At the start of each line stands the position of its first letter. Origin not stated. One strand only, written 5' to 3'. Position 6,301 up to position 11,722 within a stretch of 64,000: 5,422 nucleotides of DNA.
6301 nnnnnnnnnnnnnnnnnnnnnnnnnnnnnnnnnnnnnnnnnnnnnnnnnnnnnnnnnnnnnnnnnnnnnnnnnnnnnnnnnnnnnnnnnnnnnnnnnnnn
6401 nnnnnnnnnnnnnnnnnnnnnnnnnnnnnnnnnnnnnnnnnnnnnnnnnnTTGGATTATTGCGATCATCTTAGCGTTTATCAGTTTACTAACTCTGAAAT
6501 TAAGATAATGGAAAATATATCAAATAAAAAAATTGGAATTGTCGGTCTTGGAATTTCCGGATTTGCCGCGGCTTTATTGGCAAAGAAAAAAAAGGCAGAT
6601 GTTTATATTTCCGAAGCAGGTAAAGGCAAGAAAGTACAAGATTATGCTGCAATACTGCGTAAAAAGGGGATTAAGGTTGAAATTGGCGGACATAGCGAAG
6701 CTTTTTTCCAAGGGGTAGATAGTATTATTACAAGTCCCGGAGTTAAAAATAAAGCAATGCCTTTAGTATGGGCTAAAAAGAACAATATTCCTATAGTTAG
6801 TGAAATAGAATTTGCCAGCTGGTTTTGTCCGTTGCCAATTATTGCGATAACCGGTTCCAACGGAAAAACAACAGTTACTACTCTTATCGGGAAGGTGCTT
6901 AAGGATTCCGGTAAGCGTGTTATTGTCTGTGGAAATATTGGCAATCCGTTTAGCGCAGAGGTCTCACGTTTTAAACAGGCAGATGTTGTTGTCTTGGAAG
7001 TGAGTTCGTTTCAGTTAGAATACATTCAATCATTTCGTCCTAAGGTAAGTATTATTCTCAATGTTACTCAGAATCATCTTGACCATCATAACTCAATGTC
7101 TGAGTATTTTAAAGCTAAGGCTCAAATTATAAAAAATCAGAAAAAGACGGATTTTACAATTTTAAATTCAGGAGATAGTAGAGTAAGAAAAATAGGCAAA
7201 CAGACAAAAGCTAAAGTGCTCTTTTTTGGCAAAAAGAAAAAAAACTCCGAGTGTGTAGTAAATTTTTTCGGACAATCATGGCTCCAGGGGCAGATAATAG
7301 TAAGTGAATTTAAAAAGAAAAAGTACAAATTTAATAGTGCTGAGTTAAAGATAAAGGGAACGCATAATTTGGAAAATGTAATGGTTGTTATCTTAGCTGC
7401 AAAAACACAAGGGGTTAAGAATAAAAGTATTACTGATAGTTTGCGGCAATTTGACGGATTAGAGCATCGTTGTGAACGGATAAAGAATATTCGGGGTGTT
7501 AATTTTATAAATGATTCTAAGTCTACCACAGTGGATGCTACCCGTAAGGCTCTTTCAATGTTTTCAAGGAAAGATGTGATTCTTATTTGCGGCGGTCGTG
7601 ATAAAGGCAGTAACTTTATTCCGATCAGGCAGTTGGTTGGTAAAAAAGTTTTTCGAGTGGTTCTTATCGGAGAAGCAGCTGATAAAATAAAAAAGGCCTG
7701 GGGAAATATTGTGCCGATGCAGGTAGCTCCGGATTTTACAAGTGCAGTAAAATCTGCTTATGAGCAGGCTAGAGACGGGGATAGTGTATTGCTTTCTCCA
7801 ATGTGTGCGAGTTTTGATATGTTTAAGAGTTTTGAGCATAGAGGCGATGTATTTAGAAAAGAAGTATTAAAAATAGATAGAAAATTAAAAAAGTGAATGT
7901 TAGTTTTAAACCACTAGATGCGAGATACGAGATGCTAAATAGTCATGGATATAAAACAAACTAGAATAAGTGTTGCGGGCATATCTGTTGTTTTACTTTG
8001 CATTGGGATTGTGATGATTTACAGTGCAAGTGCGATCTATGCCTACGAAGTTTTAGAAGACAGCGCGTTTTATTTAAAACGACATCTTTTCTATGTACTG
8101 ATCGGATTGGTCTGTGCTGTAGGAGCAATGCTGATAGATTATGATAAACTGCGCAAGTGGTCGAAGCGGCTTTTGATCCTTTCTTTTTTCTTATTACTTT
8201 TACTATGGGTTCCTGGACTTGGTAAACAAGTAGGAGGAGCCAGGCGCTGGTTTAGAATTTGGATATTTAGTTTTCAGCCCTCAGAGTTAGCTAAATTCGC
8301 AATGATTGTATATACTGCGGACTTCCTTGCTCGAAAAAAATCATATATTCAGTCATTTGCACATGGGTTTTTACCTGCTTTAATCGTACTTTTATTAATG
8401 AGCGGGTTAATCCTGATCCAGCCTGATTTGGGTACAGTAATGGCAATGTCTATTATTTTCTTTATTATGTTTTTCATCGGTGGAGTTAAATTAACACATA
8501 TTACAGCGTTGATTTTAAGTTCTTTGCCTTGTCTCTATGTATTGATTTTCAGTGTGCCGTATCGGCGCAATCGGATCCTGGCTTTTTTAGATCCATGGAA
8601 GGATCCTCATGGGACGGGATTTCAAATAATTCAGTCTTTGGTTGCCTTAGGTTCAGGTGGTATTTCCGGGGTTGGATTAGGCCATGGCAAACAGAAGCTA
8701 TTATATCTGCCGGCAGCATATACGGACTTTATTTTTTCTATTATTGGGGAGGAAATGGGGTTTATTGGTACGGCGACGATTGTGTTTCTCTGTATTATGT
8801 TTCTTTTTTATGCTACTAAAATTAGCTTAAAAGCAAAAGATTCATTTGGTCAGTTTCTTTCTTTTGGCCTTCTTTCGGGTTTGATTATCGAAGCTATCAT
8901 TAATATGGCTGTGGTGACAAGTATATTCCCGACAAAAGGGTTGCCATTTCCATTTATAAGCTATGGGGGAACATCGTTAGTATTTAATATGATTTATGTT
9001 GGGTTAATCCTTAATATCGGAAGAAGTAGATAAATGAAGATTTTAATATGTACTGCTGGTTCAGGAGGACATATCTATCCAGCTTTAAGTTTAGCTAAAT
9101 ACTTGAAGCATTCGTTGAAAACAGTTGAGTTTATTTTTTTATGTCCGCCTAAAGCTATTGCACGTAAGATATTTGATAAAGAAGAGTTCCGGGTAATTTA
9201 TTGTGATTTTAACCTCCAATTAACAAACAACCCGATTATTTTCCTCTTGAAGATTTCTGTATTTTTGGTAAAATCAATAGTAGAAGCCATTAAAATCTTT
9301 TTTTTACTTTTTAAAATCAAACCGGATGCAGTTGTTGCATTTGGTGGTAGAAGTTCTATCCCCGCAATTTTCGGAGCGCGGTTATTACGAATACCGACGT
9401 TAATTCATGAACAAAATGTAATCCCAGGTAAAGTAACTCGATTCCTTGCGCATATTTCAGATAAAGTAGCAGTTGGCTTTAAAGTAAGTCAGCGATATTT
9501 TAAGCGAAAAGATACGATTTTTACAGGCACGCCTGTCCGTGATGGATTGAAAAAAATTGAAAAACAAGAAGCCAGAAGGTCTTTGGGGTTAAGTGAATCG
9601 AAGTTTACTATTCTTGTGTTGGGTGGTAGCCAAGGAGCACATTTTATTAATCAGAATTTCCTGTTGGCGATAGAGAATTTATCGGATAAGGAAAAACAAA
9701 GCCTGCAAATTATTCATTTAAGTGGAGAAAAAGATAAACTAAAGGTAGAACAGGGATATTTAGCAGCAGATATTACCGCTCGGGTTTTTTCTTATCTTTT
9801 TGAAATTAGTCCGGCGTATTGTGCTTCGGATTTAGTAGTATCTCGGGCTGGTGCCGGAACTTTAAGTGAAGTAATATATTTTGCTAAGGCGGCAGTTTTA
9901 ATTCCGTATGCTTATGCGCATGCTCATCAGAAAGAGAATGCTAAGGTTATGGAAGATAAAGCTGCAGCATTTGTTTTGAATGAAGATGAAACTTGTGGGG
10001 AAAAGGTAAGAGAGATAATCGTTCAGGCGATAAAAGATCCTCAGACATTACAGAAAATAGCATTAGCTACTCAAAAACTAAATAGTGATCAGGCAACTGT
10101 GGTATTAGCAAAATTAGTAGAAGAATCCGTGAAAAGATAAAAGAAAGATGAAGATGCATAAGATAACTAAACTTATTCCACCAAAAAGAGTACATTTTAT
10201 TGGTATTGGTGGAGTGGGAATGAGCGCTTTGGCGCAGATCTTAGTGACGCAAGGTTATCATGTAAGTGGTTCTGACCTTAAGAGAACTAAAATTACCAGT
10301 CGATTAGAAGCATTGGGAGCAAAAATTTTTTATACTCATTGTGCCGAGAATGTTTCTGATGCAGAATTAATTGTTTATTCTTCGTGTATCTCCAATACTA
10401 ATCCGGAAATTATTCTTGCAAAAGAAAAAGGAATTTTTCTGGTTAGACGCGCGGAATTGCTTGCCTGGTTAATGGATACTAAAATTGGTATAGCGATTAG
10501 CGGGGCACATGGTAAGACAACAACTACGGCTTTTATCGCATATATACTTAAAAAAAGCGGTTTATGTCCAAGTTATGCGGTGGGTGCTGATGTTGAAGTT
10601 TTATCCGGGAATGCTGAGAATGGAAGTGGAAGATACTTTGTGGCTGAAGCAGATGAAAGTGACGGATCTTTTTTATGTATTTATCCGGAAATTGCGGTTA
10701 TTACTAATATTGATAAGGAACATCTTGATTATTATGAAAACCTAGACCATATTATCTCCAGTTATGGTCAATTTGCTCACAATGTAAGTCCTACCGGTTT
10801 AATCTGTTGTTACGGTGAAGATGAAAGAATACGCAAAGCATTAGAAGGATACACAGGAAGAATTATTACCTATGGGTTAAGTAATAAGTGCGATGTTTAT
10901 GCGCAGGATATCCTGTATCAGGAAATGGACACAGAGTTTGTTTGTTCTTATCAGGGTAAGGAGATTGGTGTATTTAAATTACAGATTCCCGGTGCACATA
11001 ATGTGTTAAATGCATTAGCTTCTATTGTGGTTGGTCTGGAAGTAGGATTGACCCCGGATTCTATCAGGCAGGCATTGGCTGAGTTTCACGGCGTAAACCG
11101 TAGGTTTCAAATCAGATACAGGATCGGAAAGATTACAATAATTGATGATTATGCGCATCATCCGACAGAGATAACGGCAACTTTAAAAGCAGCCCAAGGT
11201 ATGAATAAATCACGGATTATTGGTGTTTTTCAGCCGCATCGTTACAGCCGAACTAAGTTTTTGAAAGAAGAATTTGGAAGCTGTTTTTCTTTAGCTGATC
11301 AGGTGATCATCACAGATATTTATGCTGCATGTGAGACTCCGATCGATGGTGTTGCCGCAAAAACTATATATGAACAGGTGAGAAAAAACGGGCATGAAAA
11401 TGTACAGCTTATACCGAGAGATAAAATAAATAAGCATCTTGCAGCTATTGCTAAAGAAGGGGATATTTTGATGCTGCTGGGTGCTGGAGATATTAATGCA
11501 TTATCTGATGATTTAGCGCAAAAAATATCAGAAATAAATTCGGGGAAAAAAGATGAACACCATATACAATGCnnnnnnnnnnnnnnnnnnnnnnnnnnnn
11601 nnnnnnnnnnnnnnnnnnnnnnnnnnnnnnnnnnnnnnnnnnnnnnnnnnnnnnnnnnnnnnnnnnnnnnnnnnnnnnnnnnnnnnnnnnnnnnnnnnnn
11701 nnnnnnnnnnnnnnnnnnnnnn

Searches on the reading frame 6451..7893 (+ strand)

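Call 66: search_protein_families(library=pfam, proteins=[window:6451-7893:+], max_evalue=1e-8)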
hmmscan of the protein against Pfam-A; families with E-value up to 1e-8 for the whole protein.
window:6451-7893:+ (481 aa): 2 families
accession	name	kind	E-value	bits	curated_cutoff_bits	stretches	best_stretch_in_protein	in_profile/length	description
PF08245.18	Mur_ligase_M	-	1.6e-36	126.6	24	1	133-317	1-200/200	Mur ligase middle domain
PF02875.26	Mur_ligase_C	-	7.8e-13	49.8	28.4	1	339-450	1-125/127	Mur ligase, glutamate ligase domain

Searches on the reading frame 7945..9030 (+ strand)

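Call 66: search_protein_families(library=pfam, proteins=[window:7945-9030:+], max_evalue=1e-8)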
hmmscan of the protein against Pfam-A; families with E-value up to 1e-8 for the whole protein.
window:7945-9030:+ (362 aa): 1 family
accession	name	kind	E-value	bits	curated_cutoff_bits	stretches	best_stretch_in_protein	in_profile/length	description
PF01098.24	FTSW_RODA_SPOVE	-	1.5e-106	356.9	26.4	1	15-361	8-353/356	Cell cycle protein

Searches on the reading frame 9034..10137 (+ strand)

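Call 66: search_protein_families(library=pfam, proteins=[window:9034-10137:+], max_evalue=1e-8)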
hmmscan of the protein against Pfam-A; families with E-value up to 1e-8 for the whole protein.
window:9034-10137:+ (368 aa): 2 families
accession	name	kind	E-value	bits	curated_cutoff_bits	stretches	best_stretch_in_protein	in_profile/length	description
PF04101.22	Glyco_tran_28_C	-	4.8e-31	108.5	22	1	192-346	1-154/166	Glycosyltransferase family 28 C-terminal domain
PF03033.26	Glyco_transf_28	-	1e-27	97.3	26.2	1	3-146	1-138/139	Glycosyltransferase family 28 N-terminal domain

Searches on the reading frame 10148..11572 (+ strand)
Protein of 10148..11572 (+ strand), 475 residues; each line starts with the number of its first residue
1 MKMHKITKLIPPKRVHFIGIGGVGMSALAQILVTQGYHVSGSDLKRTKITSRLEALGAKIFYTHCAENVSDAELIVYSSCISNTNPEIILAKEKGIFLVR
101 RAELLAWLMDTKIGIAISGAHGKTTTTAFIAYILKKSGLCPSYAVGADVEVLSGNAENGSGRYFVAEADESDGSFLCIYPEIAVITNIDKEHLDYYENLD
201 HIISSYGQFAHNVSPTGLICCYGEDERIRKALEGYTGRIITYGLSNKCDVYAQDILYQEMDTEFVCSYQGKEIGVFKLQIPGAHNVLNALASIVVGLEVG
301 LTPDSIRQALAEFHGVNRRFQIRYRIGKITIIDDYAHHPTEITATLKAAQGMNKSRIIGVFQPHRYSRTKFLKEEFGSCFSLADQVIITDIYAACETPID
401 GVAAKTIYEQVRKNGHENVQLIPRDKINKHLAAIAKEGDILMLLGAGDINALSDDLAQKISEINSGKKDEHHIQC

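Call 66: search_protein_families(library=pfam, proteins=[window:10148-11572:+], max_evalue=1e-8)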
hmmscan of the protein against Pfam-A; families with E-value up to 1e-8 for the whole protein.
window:10148-11572:+ (475 aa): 3 families
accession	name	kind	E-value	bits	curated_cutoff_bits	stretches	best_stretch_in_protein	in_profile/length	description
PF08245.18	Mur_ligase_M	-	8.8e-28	98.1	24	1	117-295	1-199/200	Mur ligase middle domain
PF01225.30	Mur_ligase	-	2.1e-27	95.7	21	1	15-111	2-93/95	Mur ligase family, catalytic domain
PF02875.26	Mur_ligase_C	-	3.2e-20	73.7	28.4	1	318-447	1-127/127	Mur ligase, glutamate ligase domain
